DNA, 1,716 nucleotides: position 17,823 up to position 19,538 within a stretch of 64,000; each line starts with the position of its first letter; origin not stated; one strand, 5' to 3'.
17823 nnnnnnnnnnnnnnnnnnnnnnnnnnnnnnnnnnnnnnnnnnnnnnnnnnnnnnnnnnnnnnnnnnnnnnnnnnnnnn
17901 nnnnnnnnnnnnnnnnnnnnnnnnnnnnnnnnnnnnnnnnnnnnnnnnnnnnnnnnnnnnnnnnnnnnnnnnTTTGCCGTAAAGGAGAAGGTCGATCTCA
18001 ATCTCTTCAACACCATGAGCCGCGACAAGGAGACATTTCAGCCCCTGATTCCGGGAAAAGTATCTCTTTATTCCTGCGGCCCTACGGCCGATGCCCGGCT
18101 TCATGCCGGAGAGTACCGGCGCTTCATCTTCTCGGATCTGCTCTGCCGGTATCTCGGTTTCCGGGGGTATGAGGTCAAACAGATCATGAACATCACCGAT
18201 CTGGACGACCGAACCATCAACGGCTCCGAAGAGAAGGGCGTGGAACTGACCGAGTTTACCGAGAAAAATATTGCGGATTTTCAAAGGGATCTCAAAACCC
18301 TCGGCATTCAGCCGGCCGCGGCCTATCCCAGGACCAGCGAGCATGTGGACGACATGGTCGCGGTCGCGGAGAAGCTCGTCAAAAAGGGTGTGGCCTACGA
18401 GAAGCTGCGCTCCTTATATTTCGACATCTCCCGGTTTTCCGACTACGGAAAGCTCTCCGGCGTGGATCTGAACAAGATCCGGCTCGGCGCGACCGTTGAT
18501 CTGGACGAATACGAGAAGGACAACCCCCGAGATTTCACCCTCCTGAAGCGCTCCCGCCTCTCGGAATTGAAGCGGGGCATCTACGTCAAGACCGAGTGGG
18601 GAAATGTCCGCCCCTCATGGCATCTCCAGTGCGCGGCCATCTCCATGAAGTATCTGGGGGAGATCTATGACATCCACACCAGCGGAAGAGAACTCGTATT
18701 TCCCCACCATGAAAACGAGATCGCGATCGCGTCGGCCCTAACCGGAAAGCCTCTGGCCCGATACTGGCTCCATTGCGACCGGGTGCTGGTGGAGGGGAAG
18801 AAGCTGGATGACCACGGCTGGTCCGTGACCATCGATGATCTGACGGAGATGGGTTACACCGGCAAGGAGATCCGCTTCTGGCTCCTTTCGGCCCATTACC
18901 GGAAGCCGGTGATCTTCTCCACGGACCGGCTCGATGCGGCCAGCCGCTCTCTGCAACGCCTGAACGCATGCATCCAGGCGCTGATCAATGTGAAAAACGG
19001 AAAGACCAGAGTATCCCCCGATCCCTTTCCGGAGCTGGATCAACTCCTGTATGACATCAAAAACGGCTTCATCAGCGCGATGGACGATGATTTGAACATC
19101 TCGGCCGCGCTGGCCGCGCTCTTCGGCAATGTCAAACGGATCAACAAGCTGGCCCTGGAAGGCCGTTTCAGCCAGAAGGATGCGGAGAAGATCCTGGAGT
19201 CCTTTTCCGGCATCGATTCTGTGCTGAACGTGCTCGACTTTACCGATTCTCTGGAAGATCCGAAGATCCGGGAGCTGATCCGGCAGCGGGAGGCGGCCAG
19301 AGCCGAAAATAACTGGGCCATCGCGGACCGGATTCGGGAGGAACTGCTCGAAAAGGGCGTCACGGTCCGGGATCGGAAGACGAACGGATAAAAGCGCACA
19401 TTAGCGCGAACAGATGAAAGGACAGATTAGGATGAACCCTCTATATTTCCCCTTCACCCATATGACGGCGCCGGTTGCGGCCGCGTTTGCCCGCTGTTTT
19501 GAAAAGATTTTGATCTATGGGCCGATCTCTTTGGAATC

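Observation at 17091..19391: Cysteine synthase fused to a CysRS-like module that keeps the cysteine/zinc pocket and anticodon domain but has lost HIGH and KMSKS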

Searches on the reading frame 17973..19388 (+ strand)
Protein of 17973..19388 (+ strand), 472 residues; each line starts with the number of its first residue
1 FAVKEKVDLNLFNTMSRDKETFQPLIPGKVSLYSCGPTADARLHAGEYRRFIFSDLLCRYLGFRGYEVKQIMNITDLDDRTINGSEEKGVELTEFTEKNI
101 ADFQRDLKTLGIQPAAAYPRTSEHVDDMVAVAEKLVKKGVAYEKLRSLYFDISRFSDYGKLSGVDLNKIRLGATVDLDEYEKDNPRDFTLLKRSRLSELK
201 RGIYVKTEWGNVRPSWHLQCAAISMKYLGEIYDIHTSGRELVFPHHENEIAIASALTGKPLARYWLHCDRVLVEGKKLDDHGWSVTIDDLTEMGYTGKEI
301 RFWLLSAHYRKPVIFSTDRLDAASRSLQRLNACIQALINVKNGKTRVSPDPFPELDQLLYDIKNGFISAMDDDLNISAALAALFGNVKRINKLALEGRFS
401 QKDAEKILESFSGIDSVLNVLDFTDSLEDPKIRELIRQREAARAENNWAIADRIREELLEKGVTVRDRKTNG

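Call 6: search_solved_structures(query=window:17973-19388:+, show_alignments=3)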
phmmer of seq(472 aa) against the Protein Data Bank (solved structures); distinct sequences matched with E-value up to 0.001: 8.
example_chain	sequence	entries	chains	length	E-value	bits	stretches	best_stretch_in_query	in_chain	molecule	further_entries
8qhp_A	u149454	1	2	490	6.9e-96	325.1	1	9-469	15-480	Cysteine--tRNA ligase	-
1li5_A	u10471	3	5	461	1.6e-75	258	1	9-467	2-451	CYSTEINYL-TRNA SYNTHETASE | Cysteine--tRNA ligase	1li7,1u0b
3tqo_A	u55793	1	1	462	2e-74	254.3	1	8-468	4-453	Cysteinyl-tRNA synthetase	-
6ujd_A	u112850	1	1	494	3e-65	224.1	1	7-469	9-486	Cysteine--tRNA ligase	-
3sp1_A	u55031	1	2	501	2.3e-54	188.3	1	9-469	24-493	Cysteinyl-tRNA synthetase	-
9yru_A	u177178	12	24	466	2e-43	152.2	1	8-305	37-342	Cysteine--tRNA ligase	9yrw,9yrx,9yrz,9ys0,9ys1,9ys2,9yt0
8hfm_A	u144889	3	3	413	1.9e-35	125.9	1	11-332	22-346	L-cysteine:1D-myo-inositol 2-amino-2-deoxy-alpha-D-glucopyranoside ligase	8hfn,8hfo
3c8z_A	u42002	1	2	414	1.9e-35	125.9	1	11-332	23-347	Cysteinyl-tRNA synthetase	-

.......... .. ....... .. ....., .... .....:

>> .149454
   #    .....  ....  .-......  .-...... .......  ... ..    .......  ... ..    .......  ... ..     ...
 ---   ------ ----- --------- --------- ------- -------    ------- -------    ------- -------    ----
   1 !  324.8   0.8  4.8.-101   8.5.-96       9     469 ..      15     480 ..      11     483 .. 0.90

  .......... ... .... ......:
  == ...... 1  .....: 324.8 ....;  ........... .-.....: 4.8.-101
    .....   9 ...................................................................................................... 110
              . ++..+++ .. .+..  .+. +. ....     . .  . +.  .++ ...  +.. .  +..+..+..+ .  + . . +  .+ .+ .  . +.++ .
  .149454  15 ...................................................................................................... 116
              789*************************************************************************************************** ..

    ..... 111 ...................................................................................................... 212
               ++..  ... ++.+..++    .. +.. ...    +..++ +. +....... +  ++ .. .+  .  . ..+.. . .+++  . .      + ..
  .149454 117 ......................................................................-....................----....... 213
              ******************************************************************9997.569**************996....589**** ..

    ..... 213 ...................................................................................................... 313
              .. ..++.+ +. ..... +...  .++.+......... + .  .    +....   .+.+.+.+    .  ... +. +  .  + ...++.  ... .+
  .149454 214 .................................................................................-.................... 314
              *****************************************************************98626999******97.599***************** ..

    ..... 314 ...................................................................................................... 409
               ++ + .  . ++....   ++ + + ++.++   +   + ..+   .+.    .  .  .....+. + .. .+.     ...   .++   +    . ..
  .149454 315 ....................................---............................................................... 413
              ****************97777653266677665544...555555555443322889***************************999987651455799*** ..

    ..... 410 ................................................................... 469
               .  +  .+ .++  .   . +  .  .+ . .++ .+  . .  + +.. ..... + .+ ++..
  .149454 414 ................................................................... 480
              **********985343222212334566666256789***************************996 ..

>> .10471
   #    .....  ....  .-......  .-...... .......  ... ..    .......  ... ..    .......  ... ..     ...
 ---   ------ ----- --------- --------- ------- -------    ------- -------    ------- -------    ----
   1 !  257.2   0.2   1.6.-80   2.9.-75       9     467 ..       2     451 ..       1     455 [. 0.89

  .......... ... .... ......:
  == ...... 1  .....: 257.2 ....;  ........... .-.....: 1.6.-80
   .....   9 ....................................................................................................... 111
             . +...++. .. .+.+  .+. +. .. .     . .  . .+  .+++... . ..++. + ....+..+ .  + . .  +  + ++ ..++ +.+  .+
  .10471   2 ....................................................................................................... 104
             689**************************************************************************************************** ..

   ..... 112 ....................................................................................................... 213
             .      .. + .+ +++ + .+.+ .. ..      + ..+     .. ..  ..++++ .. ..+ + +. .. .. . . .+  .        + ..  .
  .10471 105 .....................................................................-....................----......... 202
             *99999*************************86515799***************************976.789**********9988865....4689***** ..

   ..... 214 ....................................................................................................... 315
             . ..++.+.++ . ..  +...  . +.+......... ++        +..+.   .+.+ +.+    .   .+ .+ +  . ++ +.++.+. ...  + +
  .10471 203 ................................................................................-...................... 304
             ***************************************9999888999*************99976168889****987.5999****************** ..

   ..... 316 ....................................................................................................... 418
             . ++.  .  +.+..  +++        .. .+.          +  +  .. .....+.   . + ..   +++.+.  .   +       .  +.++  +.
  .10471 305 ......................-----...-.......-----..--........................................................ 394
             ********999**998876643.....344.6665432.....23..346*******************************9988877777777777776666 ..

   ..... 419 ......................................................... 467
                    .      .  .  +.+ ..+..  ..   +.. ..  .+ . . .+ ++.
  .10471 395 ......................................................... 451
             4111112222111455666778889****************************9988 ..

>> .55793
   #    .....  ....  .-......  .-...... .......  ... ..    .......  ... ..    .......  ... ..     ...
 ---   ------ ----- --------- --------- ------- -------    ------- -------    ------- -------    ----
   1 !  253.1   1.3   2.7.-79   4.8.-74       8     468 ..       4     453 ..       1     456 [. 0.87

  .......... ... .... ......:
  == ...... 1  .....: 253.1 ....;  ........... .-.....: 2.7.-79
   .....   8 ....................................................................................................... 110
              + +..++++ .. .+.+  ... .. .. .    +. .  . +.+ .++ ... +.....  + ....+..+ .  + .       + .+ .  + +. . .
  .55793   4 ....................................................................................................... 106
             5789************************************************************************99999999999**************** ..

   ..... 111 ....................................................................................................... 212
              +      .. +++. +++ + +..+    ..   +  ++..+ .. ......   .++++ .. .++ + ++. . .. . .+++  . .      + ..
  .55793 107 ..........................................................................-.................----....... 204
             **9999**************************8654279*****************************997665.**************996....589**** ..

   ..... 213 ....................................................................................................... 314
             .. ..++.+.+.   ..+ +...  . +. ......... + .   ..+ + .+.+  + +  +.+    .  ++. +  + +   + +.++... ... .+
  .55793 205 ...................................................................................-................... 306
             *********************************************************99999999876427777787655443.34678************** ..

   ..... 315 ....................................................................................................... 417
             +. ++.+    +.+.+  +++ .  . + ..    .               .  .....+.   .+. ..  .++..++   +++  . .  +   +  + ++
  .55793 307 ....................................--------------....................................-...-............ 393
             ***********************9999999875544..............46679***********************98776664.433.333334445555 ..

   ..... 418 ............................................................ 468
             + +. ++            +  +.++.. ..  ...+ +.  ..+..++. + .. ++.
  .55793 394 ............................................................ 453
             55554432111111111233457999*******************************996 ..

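Call 32: search_protein_representatives(protein=window:17991-19388:+)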
Query: 466 residues. Proteins with E-value up to 0.001 (for the whole library): 19661; up to 1e-10: 10248; up to 1e-30: 2749. The best 150 are listed.
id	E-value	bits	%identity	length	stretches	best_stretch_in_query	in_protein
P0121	5.8e-181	618.8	58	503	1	2-463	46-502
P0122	7.7e-153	526.1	53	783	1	3-461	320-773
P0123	1.1e-151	522.3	51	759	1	1-464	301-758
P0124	1.1e-148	512.4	55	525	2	6-339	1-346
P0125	3.9e-134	464.4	50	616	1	3-461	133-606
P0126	2.2e-132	458.6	49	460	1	16-462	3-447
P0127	4.6e-129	447.7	49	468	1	3-462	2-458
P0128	3.0e-121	421.9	47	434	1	38-462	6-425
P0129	2.1e-120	419.2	43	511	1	2-463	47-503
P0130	8.0e-117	407.4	44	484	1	3-461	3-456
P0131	2.6e-116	405.7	48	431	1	47-463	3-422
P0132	3.4e-115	402.0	43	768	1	3-463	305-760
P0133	7.7e-110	384.3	43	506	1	2-462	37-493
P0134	2.7e-108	379.3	49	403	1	83-462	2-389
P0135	3.4e-108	378.9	43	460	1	4-461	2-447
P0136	3.6e-106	372.3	43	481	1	3-462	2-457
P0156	7.1e-92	325.1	38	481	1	3-464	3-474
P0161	6.3e-91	322.0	40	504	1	3-463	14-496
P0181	2.1e-83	297.2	38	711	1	3-464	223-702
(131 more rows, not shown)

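Call 36: list_cluster_members(proteins=[P0122, P0123, P0127, P0130, P0132, P0135, P0136, P0156, P0161, P0181])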
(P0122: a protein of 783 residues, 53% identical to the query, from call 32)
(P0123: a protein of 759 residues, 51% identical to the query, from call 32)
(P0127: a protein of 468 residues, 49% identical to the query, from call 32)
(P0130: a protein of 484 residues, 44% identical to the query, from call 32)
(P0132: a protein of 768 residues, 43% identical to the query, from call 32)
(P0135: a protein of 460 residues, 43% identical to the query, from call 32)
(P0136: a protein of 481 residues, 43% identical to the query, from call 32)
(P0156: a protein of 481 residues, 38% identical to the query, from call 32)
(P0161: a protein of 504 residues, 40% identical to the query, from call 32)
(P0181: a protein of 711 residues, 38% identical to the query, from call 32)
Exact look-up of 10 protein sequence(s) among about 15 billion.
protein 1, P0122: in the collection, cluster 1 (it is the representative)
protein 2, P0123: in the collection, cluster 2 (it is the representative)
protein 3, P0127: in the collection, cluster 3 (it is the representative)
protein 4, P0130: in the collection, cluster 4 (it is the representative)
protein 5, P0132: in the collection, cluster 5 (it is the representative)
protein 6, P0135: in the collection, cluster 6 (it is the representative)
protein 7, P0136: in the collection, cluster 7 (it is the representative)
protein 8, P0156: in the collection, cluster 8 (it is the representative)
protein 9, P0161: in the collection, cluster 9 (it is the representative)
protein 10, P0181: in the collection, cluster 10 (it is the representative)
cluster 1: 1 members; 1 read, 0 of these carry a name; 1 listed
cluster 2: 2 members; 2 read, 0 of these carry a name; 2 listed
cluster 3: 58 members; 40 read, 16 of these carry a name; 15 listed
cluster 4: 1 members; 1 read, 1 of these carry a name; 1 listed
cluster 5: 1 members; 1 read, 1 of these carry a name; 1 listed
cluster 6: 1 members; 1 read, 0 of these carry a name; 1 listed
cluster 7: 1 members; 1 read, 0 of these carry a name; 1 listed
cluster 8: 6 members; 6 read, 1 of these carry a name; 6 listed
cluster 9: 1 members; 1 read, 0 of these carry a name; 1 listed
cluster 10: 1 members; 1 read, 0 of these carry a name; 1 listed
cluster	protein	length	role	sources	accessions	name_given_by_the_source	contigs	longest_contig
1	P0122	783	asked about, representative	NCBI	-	-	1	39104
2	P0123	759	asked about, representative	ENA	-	-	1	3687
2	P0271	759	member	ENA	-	-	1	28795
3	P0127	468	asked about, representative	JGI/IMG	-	-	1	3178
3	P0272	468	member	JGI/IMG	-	cysteinyl-tRNA synthetase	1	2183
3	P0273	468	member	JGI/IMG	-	cysteinyl-tRNA synthetase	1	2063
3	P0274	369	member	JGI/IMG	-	cysteinyl-tRNA synthetase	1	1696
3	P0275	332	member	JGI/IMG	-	cysteinyl-tRNA synthetase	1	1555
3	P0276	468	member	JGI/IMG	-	cysteinyl-tRNA synthetase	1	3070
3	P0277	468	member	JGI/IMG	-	cysteinyl-tRNA synthetase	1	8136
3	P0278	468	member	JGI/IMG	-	cysteinyl-tRNA synthetase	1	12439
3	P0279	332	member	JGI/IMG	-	cysteinyl-tRNA synthetase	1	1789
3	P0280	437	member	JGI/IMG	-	cysteinyl-tRNA synthetase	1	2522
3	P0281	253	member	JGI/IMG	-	cysteinyl-tRNA synthetase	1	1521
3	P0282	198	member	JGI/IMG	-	cysteinyl-tRNA synthetase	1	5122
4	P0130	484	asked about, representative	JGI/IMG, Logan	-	cysteinyl-tRNA synthetase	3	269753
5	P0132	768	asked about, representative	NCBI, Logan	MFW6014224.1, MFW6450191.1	MAG: cysteine--tRNA ligase [Nanoarchaeota archaeon]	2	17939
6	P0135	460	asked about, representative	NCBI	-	-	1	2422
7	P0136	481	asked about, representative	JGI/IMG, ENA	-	-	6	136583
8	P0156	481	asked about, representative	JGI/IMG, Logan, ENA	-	-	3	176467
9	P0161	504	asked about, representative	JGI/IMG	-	-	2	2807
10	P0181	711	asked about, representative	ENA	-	-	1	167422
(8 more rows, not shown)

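Call 87: find_encoding_contigs(protein=P0122, flank=8000, max_places=1)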
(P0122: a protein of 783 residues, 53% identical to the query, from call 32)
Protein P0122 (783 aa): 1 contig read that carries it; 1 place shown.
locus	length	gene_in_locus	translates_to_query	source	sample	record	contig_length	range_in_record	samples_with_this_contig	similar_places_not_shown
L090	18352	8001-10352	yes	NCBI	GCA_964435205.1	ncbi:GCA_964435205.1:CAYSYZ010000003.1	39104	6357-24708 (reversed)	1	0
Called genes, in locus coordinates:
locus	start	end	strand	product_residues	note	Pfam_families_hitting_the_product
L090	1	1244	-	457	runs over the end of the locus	PF00004:AAA (weak), PF07728:AAA_5 (weak), PF00004:AAA (weak), PF07724:AAA_2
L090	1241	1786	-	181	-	PF00227:Proteasome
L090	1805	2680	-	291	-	PF02899:Phage_int_SAM_1, PF13495:Phage_int_SAM_4 (weak), PF00589:Phage_integrase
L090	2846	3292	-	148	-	PF00011:HSP20, PF17886:ArsA_HSP20 (weak)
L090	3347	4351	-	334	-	PF00158:Sigma54_activat (weak), PF07724:AAA_2, PF13401:AAA_22 (faint), PF00004:AAA, PF07728:AAA_5, PF10431:ClpB_D2-small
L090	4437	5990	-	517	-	-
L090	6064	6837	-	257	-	PF01975:SurE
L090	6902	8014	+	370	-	-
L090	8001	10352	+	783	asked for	PF00291:PALP, PF01406:tRNA-synt_1e, PF01921:tRNA-synt_1f (faint), PF09334:tRNA-synt_1g (weak), PF09190:DALR_2, PF23493:CysS_C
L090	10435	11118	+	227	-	PF00881:Nitroreductase, PF14512:TM1586_NiRdase (weak)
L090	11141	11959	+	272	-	PF02596:DUF169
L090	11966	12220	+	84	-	-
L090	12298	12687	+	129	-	PF01575:MaoC_dehydratas (weak), PF03061:4HBT, PF22636:FlK (weak)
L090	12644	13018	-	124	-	-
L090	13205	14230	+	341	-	PF04340:DUF484 (faint), PF13185:GAF_2 (weak), PF01590:GAF (weak), PF00990:GGDEF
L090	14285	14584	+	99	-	-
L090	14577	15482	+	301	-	PF00294:PfkB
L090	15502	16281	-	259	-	-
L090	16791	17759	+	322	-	PF13280:WYL, PF25583:WCX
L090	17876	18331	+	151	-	PF05635:23S_rRNA_IVP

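Call 88: find_encoding_contigs(protein=P0271, flank=8000, max_places=1)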
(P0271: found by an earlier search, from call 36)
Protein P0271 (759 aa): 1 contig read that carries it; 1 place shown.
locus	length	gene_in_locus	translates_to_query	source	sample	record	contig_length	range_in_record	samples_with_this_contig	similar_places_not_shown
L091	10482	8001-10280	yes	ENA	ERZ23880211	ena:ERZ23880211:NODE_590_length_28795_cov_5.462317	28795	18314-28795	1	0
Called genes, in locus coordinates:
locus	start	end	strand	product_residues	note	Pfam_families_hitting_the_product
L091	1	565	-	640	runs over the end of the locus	PF00133:tRNA-synt_1, PF01406:tRNA-synt_1e (weak), PF09334:tRNA-synt_1g, PF00133:tRNA-synt_1, PF19303:Anticodon_3, PF08264:Anticodon_1 (weak), PF01588:tRNA_bind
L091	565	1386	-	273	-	PF04468:PSP1, PF28472:PSP1_3rd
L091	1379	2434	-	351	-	PF13177:DNA_pol3_delta2, PF09115:DNApol3-delta_C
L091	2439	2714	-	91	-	PF00216:Bac_DNA_binding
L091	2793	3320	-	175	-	PF02357:NusG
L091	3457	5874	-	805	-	PF19838:LptD_2, PF04453:LptD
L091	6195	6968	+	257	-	PF01975:SurE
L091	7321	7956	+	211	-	PF02223:Thymidylate_kin, PF13521:AAA_28 (weak)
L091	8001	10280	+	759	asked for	PF00291:PALP, PF01406:tRNA-synt_1e, PF09190:DALR_2, PF23493:CysS_C (weak)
